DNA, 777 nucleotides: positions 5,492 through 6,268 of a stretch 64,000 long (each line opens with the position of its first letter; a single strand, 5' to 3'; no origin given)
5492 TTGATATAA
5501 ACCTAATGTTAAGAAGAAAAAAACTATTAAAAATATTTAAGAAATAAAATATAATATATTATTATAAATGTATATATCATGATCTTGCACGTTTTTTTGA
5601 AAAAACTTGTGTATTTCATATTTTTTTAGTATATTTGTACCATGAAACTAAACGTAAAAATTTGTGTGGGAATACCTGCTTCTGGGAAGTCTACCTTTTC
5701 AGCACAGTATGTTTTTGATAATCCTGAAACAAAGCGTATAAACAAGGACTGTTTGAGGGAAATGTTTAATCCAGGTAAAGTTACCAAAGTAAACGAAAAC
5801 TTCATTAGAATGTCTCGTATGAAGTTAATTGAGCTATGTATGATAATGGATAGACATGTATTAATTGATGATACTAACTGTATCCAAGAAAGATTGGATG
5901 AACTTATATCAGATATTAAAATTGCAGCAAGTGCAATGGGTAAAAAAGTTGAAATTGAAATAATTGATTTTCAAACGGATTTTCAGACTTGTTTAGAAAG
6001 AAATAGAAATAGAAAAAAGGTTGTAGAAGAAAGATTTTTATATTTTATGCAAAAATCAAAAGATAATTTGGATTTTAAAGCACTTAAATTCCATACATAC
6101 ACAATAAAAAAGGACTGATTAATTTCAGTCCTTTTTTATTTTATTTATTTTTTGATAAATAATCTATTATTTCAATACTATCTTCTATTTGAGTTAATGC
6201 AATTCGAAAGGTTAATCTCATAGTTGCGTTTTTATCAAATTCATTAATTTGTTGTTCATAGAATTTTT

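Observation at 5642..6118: RNA-repair toolkit: a Pnk-like 5'-kinase plus two Rnl2-type ligases, one fused to an HNH zinc-finger domain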

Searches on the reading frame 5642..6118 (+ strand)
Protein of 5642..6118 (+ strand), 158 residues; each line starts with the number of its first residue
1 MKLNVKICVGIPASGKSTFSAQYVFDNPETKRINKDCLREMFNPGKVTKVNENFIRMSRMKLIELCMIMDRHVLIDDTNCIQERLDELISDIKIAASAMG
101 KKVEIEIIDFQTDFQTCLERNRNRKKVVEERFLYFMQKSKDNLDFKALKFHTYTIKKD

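Call 4: search_protein_families(library=pfam, proteins=[window:5642-6118:+], max_evalue=1)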
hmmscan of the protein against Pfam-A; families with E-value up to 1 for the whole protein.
window:5642-6118:+ (158 aa): 4 families
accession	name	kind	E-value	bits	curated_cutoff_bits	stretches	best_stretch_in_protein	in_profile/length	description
PF13671.12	AAA_33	-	3e-13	50.7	27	1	7-127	3-121/143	AAA domain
PF08433.16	KTI12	-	0.0006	19.8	22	1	7-127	5-122/271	Chromatin associated protein KTI12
PF07421.16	Pro-NT_NN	-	0.028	14.9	25.3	1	28-137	22-124/162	Neurotensin/neuromedin N precursor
PF13238.12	AAA_18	-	0.18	12.7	29.4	1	9-125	4-112/128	AAA domain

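Call 5: search_protein_families(library=phrogs, proteins=[window:5642-6118:+], max_evalue=0.01)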
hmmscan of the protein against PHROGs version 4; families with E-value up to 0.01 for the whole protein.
window:5642-6118:+ (158 aa): 6 families
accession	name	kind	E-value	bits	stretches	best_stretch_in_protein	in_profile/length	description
phrog_505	-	other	2.5e-19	70.8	1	4-140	3-140/295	polynucleotide kinase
phrog_6931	-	unknown function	1.6e-06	28.6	1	4-136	186-321/343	-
phrog_8238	-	DNA, RNA and nucleotide metabolism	1.5e-05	24.3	1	6-126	5-124/737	RNA ligase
phrog_2071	-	other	0.00037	21.4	1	7-79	20-92/282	ATPase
phrog_4581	-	head and packaging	0.0019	18.6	0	4-21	125-142/395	terminase small subunit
phrog_26437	-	unknown function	0.0097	17.4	0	34-97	18-80/85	-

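Call 6: search_protein_families(library=ncbifam, proteins=[window:5642-6118:+], max_evalue=1)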
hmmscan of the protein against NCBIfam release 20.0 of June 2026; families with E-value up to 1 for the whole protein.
window:5642-6118:+ (158 aa): 5 families
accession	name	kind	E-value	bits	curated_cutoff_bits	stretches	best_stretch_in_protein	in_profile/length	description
TIGR03574.1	selen_PSTK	equivalog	3.2e-12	46.4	290.5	1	7-130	3-122/249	L-seryl-tRNA(Sec) kinase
TIGR04075.1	bacter_Pnkp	equivalog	0.0031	15.8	750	1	5-129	10-125/851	polynucleotide kinase-phosphatase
TIGR01378.1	thi_PPkinase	equivalog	0.039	13.4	76.4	1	83-150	101-170/206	thiamine diphosphokinase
TIGR01663.1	PNK-3'Pase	equivalog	0.043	12.2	502.8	1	5-40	366-400/520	bifunctional polynucleotide phosphatase/kinase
NF008146.0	PRK10897.1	equivalog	0.11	12.8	119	1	59-108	20-68/90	PTS phosphocarrier protein NPr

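Call 11: search_solved_structures(query=window:5642-6118:+, max_evalue=0.1, show_alignments=2)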
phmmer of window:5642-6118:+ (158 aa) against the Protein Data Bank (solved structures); distinct sequences matched with E-value up to 0.1: 4.
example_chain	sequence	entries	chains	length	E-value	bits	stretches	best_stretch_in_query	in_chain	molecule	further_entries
4xrp_A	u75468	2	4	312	2.1e-05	27.9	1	6-148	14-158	Pnkp1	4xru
9drz_A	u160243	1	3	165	0.00096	22.5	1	4-42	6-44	p-loop containing nucleoside triphosphatehydrolase protein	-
1ly1_A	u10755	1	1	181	0.0012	22.1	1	5-124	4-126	polynucleotide kinase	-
1ltq_A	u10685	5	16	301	0.0043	20.3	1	6-124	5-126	POLYNUCLEOTIDE KINASE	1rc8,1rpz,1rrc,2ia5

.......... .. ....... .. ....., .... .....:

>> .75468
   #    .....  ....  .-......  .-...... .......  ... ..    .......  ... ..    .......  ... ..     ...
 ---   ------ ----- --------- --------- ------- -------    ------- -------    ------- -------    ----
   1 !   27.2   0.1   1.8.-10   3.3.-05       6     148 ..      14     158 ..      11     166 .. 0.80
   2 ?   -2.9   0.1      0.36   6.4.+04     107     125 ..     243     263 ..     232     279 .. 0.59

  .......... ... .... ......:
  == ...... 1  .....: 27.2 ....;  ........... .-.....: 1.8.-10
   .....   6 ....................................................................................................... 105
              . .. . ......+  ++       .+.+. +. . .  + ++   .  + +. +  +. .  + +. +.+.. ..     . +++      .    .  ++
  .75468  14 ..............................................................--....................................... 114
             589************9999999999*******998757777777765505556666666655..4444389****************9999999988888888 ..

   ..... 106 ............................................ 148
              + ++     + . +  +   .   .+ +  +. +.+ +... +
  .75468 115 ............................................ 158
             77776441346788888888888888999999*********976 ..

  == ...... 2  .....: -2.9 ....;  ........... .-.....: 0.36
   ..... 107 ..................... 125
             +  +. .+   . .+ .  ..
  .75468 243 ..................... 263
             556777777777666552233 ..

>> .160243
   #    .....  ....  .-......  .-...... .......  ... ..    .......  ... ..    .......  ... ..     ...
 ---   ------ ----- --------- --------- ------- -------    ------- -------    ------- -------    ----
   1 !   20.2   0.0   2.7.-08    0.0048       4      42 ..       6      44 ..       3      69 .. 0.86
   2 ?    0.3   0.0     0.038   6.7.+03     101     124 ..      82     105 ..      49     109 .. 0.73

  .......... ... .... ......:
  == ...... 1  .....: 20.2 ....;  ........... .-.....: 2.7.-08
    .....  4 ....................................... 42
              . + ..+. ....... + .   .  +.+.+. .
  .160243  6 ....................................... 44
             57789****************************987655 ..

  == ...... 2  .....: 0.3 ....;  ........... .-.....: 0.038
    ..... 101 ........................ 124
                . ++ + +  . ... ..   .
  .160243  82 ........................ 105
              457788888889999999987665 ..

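Call 16: search_dna_similar(query=window:5642-6118:+, collection=phages, mode=protein, max_rows=30, max_evalue=0.001)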
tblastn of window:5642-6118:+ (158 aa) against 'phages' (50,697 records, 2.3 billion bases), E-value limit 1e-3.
Records with a match: 189; places in all: 189; records where one place covers at least 80% of the query: 92.
Best place of each record, by identity: <60% 189.
By first word of the organism name: Streptomyces 85; Vibrio 32; Bacteroides 21; Microbacterium 12; Arthrobacter 7; Yersinia 6; Acinetobacter 4; Bacillus 4; Rhodococcus 3; uncultured 3; and 9 more.
By host as written in the record: Streptomyces griseus ATCC 10137 28; Streptomyces lividans JI 1326 20; Bacteroides intestinalis DSM 108646 19; - 16; Streptomyces viridochromogenes DSM40736 10; Streptomyces sanglieri UNT16F27A 7; Streptomyces griseofuscus ATCC 23916 6; Streptomyces mirabilis NRRL B-2400 5; and 41 more.
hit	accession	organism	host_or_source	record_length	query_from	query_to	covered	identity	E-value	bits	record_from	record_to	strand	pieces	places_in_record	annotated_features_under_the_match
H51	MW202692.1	Caudoviricetes sp.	Manatee Spring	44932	7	136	82%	33.6%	5e-8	57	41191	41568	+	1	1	polynucleotide kinase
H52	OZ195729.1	Vibrio phage D69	Seawater and oysters mix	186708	1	158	100%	27.5%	1e-6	52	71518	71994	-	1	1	polynucleotide kinase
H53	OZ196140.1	Vibrio phage D181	Seawater and oysters mix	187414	1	158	100%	27.5%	1e-6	52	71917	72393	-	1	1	polynucleotide kinase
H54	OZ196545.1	Vibrio phage D148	Seawater and oysters mix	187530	1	158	100%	27.5%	1e-6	52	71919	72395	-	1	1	polynucleotide kinase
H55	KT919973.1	Vibrio phage phi-ST2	Vibrio alginolyticus V1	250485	1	152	96%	28.4%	7e-5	47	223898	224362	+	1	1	3'-phosphatase 5'-polynucleotide kinase | hypothetical protein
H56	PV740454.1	Vibrio phage CZ01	Vibrio natriegens Vmax (CCTCC PV ...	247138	1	145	92%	29.4%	3e-6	51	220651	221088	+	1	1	PseT polynucleotide 5'-kinase and 3'-phosphatase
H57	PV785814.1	Vibrio phage QD01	Vibrio natriegens Vmax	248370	7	148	90%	29.7%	8e-7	53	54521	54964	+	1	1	polynucleotide kinase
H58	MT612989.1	Vibrio phage vB_ValM_R11Z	Vibrio alginolyticus NBRC 15630 = ATCC ...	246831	7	148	90%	29.7%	2e-5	49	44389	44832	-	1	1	polynucleotide kinase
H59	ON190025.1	Vibrio phage PVA23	Vibrio sp.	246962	7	148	90%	29.7%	3e-5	49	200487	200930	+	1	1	polynucleotide kinase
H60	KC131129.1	Vibrio phage VH7D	Vibrio harveyi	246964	7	148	90%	29.7%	3e-5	49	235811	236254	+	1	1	polynucleotide kinase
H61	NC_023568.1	Vibrio phage VH7D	Vibrio harveyi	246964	7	148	90%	29.7%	3e-5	49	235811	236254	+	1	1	polynucleotide kinase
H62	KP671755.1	Vibrio phage ValKK3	Vibrio alginolyticus ATCC 17749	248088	7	148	90%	29.7%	3e-5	49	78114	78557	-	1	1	polynucleotide kinase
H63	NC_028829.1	Vibrio phage ValKK3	Vibrio alginolyticus ATCC 17749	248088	7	148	90%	29.7%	3e-5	49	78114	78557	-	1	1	polynucleotide kinase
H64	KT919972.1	Vibrio phage phi-Grn1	Vibrio alginolyticus V1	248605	7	148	90%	29.7%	3e-5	49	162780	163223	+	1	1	3'-phosphatase 5'-polynucleotide kinase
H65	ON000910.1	Vibrio phage XZ1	Vibrio alginolyticus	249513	7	148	90%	29.7%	3e-5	49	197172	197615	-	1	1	hypothetical protein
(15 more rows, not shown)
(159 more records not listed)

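Call 50: find_homologous_proteins(query=window:5642-6118:+, max_evalue=0.001)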
Query window:5642-6118:+ (158 aa): 11 proteins with E <= 0.001 among 33 candidates.
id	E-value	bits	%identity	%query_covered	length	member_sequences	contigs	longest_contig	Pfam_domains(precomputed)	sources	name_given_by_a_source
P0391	2.3e-98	344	100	100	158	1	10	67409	PF13671.13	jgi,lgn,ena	-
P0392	1.2e-76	274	78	100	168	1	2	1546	PF13671.13,PF08433.17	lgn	-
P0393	1.3e-51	192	61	99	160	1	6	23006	PF13671.13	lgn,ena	-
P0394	2.3e-50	188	55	97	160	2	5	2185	PF13671.13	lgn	-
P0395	5.0e-49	184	57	100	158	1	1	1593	PF13671.13,PF13238.13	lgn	-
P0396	6.9e-49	184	58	100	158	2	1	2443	PF13671.13,PF08433.17,PF13238.13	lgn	-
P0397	1.9e-48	182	54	99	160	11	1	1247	PF13671.13,PF08433.17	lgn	-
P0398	6.6e-46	174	57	94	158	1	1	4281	PF06414.19,PF13671.13,PF08433.17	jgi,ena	-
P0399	1.6e-42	163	50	97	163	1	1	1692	PF13671.13,PF08433.17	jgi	jgi:predicted kinase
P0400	2.2e-42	162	49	97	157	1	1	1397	PF13671.13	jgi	jgi:predicted kinase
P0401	1.0e-37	147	49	97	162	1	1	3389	PF13671.13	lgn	-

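Call 52: find_encoding_contigs(protein=P0393, flank=6000, max_places=2)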
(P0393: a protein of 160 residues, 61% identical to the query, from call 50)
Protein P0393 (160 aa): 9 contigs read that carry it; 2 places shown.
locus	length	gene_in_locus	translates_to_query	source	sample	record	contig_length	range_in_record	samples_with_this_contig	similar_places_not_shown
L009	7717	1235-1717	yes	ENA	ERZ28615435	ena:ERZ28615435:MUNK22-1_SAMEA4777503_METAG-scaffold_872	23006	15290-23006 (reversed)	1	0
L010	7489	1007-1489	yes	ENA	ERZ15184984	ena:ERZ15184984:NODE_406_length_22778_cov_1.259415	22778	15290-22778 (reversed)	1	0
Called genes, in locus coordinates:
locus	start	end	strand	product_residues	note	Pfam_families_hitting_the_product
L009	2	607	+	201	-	?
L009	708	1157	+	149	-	-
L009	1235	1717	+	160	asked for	PF13671:AAA_33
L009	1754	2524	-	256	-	-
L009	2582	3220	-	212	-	PF00535:Glycos_transf_2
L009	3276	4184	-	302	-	PF04542:Sigma70_r2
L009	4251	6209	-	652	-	-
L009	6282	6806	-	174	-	PF16473:Rv2179c-like (weak)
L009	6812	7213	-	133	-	-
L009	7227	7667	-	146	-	-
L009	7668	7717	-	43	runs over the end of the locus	-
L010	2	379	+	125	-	?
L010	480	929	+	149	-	-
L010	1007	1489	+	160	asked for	PF13671:AAA_33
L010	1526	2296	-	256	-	-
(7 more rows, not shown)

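Call 75: search_solved_structures(query=A3, max_evalue=0.01, show_alignments=5)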
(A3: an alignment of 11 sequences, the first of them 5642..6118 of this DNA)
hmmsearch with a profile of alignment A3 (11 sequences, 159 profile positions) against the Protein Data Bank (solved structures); distinct sequences matched with E-value up to 0.01: 11.
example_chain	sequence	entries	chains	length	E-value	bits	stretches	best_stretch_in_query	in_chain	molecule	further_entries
4xrp_A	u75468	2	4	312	2.3e-13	53.6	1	6-146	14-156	Pnkp1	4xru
1ly1_A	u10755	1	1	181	1.2e-10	44.7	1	4-138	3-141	polynucleotide kinase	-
3adb_A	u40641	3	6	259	2.9e-10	43.5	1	6-140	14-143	L-seryl-tRNA(Sec) kinase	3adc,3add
3a4l_A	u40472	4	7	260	2.9e-10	43.5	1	5-140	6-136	L-seryl-tRNA(Sec) kinase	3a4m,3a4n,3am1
1ltq_A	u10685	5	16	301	4.7e-10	42.8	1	5-138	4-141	POLYNUCLEOTIDE KINASE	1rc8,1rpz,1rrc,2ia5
9drz_A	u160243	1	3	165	3e-07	33.7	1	4-41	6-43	p-loop containing nucleoside triphosphatehydrolase protein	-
4gp7_A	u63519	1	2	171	2.5e-06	30.7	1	3-143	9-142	Metallophosphoesterase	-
4jst_A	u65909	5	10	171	3.2e-06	30.4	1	3-143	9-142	Metallophosphoesterase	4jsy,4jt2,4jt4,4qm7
4gp6_A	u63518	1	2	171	7.7e-06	29.1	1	3-142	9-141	Metallophosphoesterase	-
9d8a_A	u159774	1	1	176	1e-05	28.7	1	4-39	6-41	Rhizopus azygosporus Kinase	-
4mde_A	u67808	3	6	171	3.7e-05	26.9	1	3-143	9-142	Metallophosphoesterase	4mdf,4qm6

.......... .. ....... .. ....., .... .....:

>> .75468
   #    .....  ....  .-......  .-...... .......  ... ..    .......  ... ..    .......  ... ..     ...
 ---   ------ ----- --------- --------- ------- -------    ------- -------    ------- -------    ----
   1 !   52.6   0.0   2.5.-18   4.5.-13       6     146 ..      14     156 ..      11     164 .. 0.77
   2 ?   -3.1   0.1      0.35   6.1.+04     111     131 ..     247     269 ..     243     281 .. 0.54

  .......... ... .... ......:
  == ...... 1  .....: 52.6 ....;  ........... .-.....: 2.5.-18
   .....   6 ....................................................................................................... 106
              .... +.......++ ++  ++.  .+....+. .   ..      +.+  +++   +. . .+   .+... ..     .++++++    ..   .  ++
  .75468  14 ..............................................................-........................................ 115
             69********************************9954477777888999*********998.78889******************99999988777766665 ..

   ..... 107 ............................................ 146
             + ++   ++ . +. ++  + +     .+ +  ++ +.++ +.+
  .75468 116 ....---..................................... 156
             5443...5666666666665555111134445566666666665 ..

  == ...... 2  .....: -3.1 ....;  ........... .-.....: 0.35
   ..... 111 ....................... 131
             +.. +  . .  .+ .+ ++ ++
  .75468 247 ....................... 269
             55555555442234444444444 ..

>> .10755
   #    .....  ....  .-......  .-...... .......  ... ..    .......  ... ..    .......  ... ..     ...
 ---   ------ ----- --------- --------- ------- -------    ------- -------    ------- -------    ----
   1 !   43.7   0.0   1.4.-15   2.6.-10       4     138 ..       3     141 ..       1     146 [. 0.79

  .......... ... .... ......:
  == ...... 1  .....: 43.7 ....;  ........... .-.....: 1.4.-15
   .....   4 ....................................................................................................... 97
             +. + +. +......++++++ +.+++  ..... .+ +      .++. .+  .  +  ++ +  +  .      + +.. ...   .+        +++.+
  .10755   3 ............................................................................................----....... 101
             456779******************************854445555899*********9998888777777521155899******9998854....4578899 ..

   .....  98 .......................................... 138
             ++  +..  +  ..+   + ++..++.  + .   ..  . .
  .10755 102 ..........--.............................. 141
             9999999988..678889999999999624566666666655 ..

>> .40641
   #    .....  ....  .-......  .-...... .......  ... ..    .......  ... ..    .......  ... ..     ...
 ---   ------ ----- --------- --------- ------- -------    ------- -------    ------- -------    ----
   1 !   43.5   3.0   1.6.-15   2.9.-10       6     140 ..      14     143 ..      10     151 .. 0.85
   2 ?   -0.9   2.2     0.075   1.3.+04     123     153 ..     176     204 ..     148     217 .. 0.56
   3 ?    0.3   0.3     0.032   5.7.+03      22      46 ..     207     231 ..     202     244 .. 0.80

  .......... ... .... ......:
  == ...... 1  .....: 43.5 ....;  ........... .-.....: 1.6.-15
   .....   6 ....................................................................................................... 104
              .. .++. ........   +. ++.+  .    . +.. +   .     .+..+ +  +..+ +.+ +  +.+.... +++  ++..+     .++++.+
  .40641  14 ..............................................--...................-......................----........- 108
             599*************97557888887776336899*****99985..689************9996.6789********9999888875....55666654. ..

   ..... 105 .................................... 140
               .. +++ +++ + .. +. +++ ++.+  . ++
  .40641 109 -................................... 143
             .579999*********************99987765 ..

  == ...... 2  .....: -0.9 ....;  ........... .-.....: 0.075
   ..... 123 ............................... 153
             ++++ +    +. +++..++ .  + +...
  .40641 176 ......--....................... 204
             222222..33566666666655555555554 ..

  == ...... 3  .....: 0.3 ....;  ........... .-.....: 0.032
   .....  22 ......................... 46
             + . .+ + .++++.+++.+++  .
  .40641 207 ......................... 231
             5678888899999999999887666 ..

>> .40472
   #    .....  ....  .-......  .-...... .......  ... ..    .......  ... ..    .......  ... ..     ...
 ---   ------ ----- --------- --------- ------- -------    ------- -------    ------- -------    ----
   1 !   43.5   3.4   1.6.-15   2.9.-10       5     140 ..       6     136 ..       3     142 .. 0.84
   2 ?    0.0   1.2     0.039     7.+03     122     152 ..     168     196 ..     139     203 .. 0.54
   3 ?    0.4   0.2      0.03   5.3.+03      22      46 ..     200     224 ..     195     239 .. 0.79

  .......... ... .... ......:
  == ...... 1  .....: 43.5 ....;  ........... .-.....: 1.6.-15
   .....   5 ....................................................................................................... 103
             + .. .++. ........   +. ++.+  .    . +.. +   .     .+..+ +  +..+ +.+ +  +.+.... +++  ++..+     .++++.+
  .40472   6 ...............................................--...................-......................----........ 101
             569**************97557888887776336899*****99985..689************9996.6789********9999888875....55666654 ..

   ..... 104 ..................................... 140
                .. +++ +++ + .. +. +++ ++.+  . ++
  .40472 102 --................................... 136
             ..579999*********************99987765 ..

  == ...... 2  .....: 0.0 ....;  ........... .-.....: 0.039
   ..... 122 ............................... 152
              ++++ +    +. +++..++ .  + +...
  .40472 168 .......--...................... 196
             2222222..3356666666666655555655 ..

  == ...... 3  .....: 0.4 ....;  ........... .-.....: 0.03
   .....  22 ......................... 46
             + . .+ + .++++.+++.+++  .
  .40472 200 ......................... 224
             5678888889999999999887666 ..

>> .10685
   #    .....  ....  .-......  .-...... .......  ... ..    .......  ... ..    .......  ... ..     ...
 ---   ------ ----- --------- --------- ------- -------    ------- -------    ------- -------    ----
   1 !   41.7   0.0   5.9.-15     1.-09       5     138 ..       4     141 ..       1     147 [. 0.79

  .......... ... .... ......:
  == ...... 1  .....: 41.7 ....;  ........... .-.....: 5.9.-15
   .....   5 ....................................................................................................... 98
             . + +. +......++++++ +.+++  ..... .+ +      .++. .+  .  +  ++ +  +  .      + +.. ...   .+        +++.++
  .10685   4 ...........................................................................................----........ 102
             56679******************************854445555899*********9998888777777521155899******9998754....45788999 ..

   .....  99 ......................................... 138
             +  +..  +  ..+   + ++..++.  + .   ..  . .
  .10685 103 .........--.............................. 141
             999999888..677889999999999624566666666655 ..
